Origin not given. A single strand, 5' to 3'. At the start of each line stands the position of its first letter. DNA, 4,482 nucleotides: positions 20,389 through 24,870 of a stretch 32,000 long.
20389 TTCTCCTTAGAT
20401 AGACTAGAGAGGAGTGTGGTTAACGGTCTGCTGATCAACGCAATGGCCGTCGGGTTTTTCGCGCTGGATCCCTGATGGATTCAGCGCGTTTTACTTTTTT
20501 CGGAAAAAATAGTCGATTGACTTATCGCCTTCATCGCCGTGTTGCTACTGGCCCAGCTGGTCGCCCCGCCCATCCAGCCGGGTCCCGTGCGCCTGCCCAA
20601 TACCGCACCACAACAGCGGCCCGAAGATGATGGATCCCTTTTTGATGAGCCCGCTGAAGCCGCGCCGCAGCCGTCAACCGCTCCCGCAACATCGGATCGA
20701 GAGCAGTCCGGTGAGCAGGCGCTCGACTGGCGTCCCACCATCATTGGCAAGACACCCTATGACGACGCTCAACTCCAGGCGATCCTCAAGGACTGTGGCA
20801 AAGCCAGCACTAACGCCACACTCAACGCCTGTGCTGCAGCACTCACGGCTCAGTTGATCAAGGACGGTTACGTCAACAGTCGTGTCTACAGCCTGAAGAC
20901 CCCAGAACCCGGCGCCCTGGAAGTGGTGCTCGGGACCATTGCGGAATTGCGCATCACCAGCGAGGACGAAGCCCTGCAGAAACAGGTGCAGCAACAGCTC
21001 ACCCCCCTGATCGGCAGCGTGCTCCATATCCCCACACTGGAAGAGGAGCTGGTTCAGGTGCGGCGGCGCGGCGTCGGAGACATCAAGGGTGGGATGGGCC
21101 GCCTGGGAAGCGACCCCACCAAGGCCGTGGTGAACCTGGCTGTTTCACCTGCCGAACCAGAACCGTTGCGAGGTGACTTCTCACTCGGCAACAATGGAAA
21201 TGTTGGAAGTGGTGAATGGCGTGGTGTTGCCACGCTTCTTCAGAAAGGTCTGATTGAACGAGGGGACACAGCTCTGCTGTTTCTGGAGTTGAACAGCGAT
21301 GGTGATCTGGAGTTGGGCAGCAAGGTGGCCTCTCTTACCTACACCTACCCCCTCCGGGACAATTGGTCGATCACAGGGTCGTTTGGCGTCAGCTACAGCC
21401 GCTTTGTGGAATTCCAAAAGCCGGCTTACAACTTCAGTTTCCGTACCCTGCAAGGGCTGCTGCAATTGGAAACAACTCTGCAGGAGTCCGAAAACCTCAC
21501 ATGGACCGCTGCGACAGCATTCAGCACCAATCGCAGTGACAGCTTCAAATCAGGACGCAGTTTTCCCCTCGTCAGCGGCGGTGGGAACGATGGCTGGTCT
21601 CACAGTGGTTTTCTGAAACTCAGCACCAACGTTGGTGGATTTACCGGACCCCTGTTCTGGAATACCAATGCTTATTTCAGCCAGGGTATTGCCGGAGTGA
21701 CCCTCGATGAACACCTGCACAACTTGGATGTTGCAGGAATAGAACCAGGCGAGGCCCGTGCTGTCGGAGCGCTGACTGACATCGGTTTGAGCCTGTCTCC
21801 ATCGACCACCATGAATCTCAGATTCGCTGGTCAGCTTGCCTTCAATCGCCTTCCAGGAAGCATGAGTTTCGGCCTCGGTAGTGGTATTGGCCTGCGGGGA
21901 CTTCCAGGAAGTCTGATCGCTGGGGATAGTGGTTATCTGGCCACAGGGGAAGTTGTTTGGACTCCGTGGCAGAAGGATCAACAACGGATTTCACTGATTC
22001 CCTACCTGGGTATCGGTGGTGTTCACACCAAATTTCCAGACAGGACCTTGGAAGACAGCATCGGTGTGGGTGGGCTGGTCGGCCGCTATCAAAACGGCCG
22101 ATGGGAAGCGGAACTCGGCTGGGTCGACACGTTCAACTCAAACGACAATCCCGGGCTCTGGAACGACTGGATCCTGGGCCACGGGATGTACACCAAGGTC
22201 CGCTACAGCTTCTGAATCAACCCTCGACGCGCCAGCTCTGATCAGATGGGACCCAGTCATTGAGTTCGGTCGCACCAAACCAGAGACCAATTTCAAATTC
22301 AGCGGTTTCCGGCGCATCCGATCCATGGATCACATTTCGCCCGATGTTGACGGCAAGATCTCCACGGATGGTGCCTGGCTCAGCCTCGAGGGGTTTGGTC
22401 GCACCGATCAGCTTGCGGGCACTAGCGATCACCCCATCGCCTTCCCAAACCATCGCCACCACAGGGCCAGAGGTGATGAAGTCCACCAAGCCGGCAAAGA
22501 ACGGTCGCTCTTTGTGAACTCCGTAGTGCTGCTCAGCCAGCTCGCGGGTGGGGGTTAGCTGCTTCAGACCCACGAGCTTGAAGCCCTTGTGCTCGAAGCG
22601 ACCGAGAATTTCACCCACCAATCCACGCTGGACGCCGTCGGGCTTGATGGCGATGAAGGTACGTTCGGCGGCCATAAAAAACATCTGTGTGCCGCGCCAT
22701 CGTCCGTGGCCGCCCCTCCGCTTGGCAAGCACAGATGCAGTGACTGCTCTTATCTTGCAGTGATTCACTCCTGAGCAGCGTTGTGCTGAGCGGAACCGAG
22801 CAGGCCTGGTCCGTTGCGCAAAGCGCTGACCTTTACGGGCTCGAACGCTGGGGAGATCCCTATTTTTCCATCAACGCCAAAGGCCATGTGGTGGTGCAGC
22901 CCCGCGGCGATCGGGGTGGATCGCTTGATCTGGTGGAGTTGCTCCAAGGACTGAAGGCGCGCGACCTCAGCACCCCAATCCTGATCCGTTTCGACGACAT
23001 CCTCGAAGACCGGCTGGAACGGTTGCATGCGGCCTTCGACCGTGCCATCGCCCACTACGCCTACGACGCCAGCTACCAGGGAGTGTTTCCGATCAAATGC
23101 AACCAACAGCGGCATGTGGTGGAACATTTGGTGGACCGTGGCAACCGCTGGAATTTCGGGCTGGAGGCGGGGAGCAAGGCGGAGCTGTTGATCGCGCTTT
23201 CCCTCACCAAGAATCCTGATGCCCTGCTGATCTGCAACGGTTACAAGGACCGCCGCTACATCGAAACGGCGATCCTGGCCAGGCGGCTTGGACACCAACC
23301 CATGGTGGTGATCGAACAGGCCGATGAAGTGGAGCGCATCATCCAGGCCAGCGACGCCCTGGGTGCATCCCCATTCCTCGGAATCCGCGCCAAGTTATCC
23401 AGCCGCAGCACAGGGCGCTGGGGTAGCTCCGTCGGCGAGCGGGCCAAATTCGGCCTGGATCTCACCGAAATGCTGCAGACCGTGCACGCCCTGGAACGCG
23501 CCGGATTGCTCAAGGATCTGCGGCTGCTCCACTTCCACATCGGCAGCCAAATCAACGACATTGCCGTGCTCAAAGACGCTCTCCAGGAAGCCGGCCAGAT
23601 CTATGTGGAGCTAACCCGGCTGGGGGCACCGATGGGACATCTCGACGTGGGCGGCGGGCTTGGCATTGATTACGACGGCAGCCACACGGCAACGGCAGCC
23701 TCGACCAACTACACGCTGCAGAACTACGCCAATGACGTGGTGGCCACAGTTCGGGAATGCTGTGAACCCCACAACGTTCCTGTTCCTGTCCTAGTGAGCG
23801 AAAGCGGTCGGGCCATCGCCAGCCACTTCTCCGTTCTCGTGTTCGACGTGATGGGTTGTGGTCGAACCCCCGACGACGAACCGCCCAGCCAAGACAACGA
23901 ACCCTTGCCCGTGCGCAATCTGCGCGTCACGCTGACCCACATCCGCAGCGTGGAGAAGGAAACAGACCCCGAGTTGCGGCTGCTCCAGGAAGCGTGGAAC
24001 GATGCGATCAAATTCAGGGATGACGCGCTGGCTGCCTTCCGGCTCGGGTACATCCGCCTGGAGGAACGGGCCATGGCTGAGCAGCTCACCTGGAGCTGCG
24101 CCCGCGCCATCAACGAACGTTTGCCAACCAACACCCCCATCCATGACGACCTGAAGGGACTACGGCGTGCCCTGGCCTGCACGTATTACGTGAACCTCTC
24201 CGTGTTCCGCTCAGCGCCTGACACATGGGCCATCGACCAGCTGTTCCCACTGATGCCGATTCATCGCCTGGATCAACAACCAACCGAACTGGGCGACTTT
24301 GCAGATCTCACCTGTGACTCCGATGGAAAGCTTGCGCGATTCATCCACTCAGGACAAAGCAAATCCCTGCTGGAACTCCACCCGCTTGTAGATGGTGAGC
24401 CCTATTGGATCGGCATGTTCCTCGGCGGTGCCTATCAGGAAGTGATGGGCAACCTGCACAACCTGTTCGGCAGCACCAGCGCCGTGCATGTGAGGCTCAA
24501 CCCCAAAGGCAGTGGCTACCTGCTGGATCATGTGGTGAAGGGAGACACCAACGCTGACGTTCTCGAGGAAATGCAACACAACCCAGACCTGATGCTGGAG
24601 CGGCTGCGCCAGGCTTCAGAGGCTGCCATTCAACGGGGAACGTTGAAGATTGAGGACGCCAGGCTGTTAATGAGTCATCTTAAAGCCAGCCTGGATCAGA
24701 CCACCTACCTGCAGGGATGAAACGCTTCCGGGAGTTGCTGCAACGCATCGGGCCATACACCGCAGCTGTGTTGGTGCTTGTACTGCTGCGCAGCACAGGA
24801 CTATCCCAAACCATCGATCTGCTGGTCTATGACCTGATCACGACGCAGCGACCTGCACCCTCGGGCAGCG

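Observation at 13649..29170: Candidate uncharacterised envelope system split into two blocks around ndk-speA: TpsB/TpsA/CHAT plus CHASE2-cyclase/DUF928/cNMP-gated MscS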

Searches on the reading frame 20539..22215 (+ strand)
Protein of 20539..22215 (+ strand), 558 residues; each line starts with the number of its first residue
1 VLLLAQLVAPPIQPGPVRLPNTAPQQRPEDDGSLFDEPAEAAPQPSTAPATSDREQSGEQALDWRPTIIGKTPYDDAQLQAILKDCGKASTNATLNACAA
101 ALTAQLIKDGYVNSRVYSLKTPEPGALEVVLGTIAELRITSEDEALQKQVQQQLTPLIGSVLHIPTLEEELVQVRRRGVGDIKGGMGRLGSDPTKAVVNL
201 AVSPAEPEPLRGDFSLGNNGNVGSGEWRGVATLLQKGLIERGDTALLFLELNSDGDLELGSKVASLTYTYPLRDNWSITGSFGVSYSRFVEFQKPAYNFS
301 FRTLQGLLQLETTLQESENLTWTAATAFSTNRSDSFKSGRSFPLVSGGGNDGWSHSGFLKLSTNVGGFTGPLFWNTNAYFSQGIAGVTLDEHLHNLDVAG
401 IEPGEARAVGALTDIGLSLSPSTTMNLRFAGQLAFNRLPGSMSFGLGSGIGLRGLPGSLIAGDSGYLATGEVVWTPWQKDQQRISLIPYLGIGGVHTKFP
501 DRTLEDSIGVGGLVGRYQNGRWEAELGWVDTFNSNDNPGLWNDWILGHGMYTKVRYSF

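Call 3: search_protein_families(library=pfam, proteins=[window:20539-22215:+], max_evalue=0.01)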
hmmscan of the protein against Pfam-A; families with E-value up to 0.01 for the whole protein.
window:20539-22215:+ (558 aa): 2 families
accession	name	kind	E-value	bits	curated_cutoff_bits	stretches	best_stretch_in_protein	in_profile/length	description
PF03865.19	ShlB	-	9.2e-08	32.3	22.7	1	201-496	6-292/311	Haemolysin secretion/activation protein ShlB/FhaC/HecB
PF08479.16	POTRA_2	-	3.2e-05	24.1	24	1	70-118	10-59/76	POTRA domain, ShlB-type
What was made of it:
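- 20539..22215 (+): TpsB outer-membrane transporter (POTRA_2 + ShlB barrel), 558 aa, converging on ndk with a 1-nt gap. Pfam ShlB 32.3 bits (cut-off 22.7) and POTRA_2 24.1 (cut-off 24) (call 3).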

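Call 67: search_protein_families(library=padloc, proteins=[window:20539-22215:+], max_evalue=0.01)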
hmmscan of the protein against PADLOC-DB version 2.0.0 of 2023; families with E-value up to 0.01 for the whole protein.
window:20539-22215:+ (558 aa): 0 families

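Call 70: search_protein_families(library=ncbifam, proteins=[window:20539-22215:+], max_evalue=0.01)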
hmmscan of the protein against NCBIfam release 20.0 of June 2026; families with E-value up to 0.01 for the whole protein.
window:20539-22215:+ (558 aa): 0 families

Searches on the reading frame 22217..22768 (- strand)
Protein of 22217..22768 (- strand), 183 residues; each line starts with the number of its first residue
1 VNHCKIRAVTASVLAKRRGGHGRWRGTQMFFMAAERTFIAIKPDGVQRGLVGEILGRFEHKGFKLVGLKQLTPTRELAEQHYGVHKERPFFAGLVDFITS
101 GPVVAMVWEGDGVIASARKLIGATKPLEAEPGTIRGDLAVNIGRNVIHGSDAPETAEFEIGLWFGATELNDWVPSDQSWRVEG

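Call 3: search_protein_families(library=pfam, proteins=[window:22217-22768:-], max_evalue=0.01)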
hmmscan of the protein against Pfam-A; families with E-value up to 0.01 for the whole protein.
window:22217-22768:- (183 aa): 1 family
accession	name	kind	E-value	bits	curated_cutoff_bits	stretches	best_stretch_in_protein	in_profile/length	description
PF00334.24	NDK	-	3.1e-56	189.4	27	1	35-168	1-134/135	Nucleoside diphosphate kinase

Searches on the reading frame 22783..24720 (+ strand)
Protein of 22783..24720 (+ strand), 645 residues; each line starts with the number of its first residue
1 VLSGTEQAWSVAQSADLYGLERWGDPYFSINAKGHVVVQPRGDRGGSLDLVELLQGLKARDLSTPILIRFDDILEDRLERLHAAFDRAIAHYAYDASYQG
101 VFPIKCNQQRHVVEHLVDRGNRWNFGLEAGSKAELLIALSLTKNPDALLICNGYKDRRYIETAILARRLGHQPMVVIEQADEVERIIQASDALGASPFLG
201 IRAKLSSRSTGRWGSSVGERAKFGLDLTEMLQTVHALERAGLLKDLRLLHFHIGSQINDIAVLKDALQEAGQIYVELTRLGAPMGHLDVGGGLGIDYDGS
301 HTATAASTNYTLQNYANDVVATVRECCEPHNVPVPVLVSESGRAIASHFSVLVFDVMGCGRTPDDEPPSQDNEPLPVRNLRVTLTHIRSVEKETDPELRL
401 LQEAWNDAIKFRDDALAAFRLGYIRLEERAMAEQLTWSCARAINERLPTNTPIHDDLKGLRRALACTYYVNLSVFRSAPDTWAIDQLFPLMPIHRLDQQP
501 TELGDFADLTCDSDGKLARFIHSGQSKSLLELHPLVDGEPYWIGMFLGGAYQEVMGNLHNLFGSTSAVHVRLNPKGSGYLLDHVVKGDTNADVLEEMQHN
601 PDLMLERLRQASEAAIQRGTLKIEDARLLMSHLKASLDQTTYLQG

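Call 3: search_protein_families(library=pfam, proteins=[window:22783-24720:+], max_evalue=0.01)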
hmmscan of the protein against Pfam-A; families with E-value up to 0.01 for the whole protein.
window:22783-24720:+ (645 aa): 3 families
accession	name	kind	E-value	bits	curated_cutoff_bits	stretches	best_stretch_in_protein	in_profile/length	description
PF02784.22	Orn_Arg_deC_N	-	5.2e-41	141.1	23.4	1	81-346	7-246/247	Pyridoxal-dependent decarboxylase, pyridoxal binding domain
PF17810.6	Arg_decarb_HB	-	9.1e-20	71.2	23.3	1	371-460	2-83/84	Arginine decarboxylase helical bundle domain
PF17944.6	Arg_decarbox_C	-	3.3e-11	44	23.3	1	591-643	2-51/51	Arginine decarboxylase C-terminal helical extension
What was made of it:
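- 22783..24720 (+): speA (arginine decarboxylase), an intervening housekeeping gene. Its stop overlaps the cyclase start (ATGA at 24717-24720), so the cyclase is probably co-transcribed and translationally coupled with it. Pfam (call 3).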

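Call 10: find_related_loci(query=window:22783-24720:+, collection=genome_contigs, flank=10000)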
Query window:22783-24720:+ (645 aa) in genome_contigs; peptide patterns used: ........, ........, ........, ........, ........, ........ (x = any residue, [..] = any of these).
600 stretches matched a pattern (row limit reached: there are more); 583 encode a relative of the query (tblastn E <= 1e-3); the best 80 are kept; 80 distinct loci.
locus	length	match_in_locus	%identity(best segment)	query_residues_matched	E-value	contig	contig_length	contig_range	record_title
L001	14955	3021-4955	89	1-645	0e+0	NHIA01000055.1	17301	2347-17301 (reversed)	MAG: Cyanobacteria bacterium TMED177 124198, whole genome shotgun sequence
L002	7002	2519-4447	84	3-645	0e+0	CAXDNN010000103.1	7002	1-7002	MAG TPA_asm: uncultured Synechococcus sp. isolate SRR5788028_binner13_Refined_6 genome assembly, contig: ERZ2438138.1858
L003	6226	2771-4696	83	3-644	0e+0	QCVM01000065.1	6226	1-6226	Synechococcus sp. AG-686-B21 Ga0171729_1065, whole genome shotgun sequence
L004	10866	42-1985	83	1-644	0e+0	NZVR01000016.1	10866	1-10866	MAG: Blastopirellula sp. isolate NAT61 MHASMcontig_319846, whole genome shotgun sequence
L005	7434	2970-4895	83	3-644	0e+0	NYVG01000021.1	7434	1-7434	MAG: Gammaproteobacteria bacterium isolate CPC316 21502, whole genome shotgun sequence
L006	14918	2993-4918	82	1-645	0e+0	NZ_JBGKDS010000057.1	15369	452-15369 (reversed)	MAG: Parasynechococcus sp. isolate Bin1 Apr_20_wrap_bin10_k141_931629, whole genome shotgun sequence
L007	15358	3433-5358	81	1-645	0e+0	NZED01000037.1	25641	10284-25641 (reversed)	MAG: Synechococcus sp. ARS1019 61695, whole genome shotgun sequence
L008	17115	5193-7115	81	1-644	0e+0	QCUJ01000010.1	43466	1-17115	Synechococcus sp. AG-679-B05 Ga0171714_1010, whole genome shotgun sequence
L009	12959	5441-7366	80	1-645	0e+0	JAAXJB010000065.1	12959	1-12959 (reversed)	MAG: Rubripirellula sp. isolate SW22112_bin_5 NODE_2696_length_12959_cov_12.711020, whole genome shotgun sequence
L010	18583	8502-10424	82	1-644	0e+0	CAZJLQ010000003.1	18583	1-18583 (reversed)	MAG TPA_asm: uncultured Synechococcus sp. isolate ERP003628_co2_68 genome assembly, contig: NODE_2188_length_18583_cov_5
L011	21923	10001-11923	80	1-644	0e+0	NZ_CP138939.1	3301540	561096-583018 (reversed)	Synechococcus sp. MIT S1220 chromosome, complete genome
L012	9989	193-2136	83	1-644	0e+0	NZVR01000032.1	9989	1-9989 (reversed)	MAG: Blastopirellula sp. isolate NAT61 MHASMcontig_448221, whole genome shotgun sequence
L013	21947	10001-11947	77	8-645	0e+0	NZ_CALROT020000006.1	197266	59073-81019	MAG: Vulcanococcus limneticus LL isolate JJ-KV1262-208-1-mx-bin599 JJ-KV1262-208-C12, whole genome shotgun sequence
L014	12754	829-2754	81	1-645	0e+0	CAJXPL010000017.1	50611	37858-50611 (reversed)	MAG TPA_asm: uncultured Synechococcus sp. isolate SRR3880208_bin.2_MetaBAT_v2.12.1_MAG genome assembly, contig: NODE_105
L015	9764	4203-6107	77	9-644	0e+0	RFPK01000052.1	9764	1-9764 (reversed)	MAG: Synechococcaceae bacterium WB4_1_0192 contig_100_51, whole genome shotgun sequence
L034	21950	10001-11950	74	9-645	0e+0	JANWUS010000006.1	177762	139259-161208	Cyanobium sp. FGCU52 NODE_12_length_177762_cov_187.681673, whole genome shotgun sequence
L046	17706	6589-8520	73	2-643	0e+0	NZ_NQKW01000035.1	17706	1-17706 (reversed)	Synechococcus sp. 1G10 NODE_188+_length_17706_cov_11.2021, whole genome shotgun sequence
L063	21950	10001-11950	73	3-644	0e+0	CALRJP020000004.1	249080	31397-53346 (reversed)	MAG: Rhizobium sp. Q54 isolate JJ-DHS19-233-1-mx-bin515 genome assembly, contig: JJ-OR12-02-C31, whole genome shotgun se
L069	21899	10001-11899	72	3-645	0e+0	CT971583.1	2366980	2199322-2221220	Synechococcus WH7803 complete genome sequence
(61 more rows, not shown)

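Call 23: search_protein_families(library=pfam, proteins=[L046:10486-11127:-, L013:20655-21284:-, L046:12493-15048:-, L013:15198-16853:-, L046:11228-12544:-, L046:15273-16973:+, L013:11957-13846:-, L046:17223-17687:-], max_evalue=1)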
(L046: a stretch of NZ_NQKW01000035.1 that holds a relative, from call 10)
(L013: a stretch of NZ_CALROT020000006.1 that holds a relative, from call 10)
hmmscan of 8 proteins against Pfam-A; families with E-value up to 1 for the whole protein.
L046:10486-11127:- (213 aa): 0 families

L013:20655-21284:- (209 aa): 0 families

L046:12493-15048:- (851 aa): 1 family
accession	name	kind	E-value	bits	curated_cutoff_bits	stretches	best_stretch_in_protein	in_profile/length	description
PF18657.6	YDG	-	4.1e-27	94.7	25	3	613-690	3-83/85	YDG domain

L013:15198-16853:- (551 aa): 0 families

L046:11228-12544:- (438 aa): 2 families
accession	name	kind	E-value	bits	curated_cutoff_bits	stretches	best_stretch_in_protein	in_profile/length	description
PF12770.12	CHAT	-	3.9e-49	168.1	24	1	140-435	3-288/289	CHAT domain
PF10211.14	Ax_dynein_light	-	0.26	11.7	26.4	1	110-194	29-116/187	Axonemal dynein light chain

L046:15273-16973:+ (566 aa): 3 families
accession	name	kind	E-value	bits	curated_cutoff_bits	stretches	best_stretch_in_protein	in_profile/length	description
PF03865.19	ShlB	-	2.2e-13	50.8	22.7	1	205-503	4-292/311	Haemolysin secretion/activation protein ShlB/FhaC/HecB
PF08479.16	POTRA_2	-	5.3e-06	26.6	24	1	76-128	10-62/76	POTRA domain, ShlB-type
PF13505.12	OMP_b-brl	-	0.035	14.7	28.7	1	266-351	84-164/175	Outer membrane protein beta-barrel domain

L013:11957-13846:- (629 aa): 5 families
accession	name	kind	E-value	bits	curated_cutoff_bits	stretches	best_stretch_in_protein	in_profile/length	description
PF13487.12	HD_5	-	6e-44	150.2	27.2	1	452-590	31-170/170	HD domain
PF01590.32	GAF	-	4.7e-12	47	22.4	1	44-223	1-132/133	GAF domain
PF01966.28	HD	-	1.7e-09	38.4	22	2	490-556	52-115/116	HD domain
PF13185.12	GAF_2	-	6.7e-07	30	28.6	1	43-225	2-136/136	GAF domain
PF11849.14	DUF3369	-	0.01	16.5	27.2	0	199-231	134-166/168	Domain of unknown function (DUF3369)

L046:17223-17687:- (154 aa): 0 families

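Call 33: search_protein_families(library=pfam, proteins=[L063:11959-13839:-, L063:13929-15023:-, L063:15028-15837:-, L063:15834-16748:-, L063:16099-18108:+, L034:13805-15703:-, L034:15896-16867:-, L034:16566-17573:-, L034:17083-18858:+], max_evalue=0.001)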
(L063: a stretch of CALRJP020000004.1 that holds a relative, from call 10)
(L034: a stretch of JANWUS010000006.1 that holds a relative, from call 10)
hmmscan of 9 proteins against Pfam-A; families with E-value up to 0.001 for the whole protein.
L063:11959-13839:- (626 aa): 2 families
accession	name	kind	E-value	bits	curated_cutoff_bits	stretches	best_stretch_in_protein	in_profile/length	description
PF05226.16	CHASE2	-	8.4e-24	84.9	26.3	1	21-325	13-254/257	CHASE2 domain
PF00211.25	Guanylate_cyc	-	3e-16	60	21.9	1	431-616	8-179/183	Adenylate and Guanylate cyclase catalytic domain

L063:13929-15023:- (364 aa): 0 families

L063:15028-15837:- (269 aa): 1 family
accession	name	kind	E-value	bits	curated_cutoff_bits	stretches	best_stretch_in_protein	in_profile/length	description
PF04773.18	FecR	-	0.00018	22.3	24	1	94-175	3-97/97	FecR protein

L063:15834-16748:- (304 aa): 1 family
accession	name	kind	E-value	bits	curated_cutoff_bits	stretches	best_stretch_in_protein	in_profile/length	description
PF04402.19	SIMPL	-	1.7e-17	64.8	25.2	1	109-287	2-194/205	Protein of unknown function (DUF541)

L063:16099-18108:+ (669 aa): 3 families
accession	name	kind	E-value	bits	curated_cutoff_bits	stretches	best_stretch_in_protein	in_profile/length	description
PF00027.35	cNMP_binding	-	5.5e-22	78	27.5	1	535-621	2-88/89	Cyclic nucleotide-binding domain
PF00924.24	MS_channel_2nd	-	1.1e-11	45.1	20.2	1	322-388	2-67/68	Mechanosensitive ion channel, beta-domain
PF21082.3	MS_channel_3rd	-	1.9e-10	41.5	21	1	396-477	2-85/88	Mechanosensitive ion channel MscS, C-terminal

L034:13805-15703:- (632 aa): 2 families
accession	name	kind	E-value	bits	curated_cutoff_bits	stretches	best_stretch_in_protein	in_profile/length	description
PF05226.16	CHASE2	-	9.8e-28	97.8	26.3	1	25-325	13-251/257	CHASE2 domain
PF00211.25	Guanylate_cyc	-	1.2e-18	67.8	21.9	1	433-619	8-180/183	Adenylate and Guanylate cyclase catalytic domain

L034:15896-16867:- (323 aa): 0 families

L034:16566-17573:- (335 aa): 1 family
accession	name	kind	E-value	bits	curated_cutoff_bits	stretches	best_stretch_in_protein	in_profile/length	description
PF04402.19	SIMPL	-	4.6e-15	56.9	25.2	1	139-318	3-194/205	Protein of unknown function (DUF541)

L034:17083-18858:+ (591 aa): 3 families
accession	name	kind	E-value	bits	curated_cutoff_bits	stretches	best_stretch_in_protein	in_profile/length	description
PF00027.35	cNMP_binding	-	6.7e-25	87.3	27.5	1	458-544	3-89/89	Cyclic nucleotide-binding domain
PF00924.24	MS_channel_2nd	-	6.8e-12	45.8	20.2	1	244-310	2-67/68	Mechanosensitive ion channel, beta-domain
PF21082.3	MS_channel_3rd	-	5.8e-10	39.9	21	1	319-399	3-85/88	Mechanosensitive ion channel MscS, C-terminal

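Call 61: search_protein_families(library=pfam, proteins=[L069:15146-21796:-, L069:13479-15131:+], max_evalue=0.01)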
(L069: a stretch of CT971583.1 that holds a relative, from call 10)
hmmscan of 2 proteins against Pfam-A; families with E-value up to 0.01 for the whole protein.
L069:15146-21796:- (2216 aa): 3 families
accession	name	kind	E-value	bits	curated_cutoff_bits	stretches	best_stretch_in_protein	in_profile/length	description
PF12770.12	CHAT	-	3.7e-48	164.9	24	1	1920-2213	5-288/289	CHAT domain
PF13349.12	DUF4097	-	1.8e-16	60.7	22.9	16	1432-1573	78-212/247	Toastrack DUF4097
PF18490.6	tRNA_bind_4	-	0.00047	20.5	25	0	818-858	31-71/162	tRNA-binding domain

L069:13479-15131:+ (551 aa): 1 family
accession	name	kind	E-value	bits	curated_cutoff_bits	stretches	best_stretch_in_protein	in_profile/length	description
PF03865.19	ShlB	-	9e-15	55.4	22.7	1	191-478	5-282/311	Haemolysin secretion/activation protein ShlB/FhaC/HecB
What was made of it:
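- On Two-partner secretion (type Vb): Orthologues score higher (calls 23, 61).
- CHAT is the C-terminal domain of TpsA in WH7803 (call 61).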

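Call 70: search_protein_families(library=ncbifam, proteins=[L011:2408-3607:-, L069:20597-21796:-, L046:13549-15048:-], max_evalue=0.01)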
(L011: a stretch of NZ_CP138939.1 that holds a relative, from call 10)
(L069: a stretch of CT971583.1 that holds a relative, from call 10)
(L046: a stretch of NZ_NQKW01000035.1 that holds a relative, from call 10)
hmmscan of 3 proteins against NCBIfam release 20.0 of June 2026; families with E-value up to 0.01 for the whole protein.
L011:2408-3607:- (400 aa): 1 family
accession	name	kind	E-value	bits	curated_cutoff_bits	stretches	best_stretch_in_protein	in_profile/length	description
TIGR01901.1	adhes_NPXG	domain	1.5e-05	24.8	29.1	1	75-152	1-77/79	filamentous hemagglutinin N-terminal domain-containing protein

L069:20597-21796:- (400 aa): 1 family
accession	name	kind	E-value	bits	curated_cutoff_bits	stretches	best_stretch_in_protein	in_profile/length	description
TIGR01901.1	adhes_NPXG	domain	0.0035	17.2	29.1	1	76-155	1-75/79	filamentous hemagglutinin N-terminal domain-containing protein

L046:13549-15048:- (500 aa): 0 families
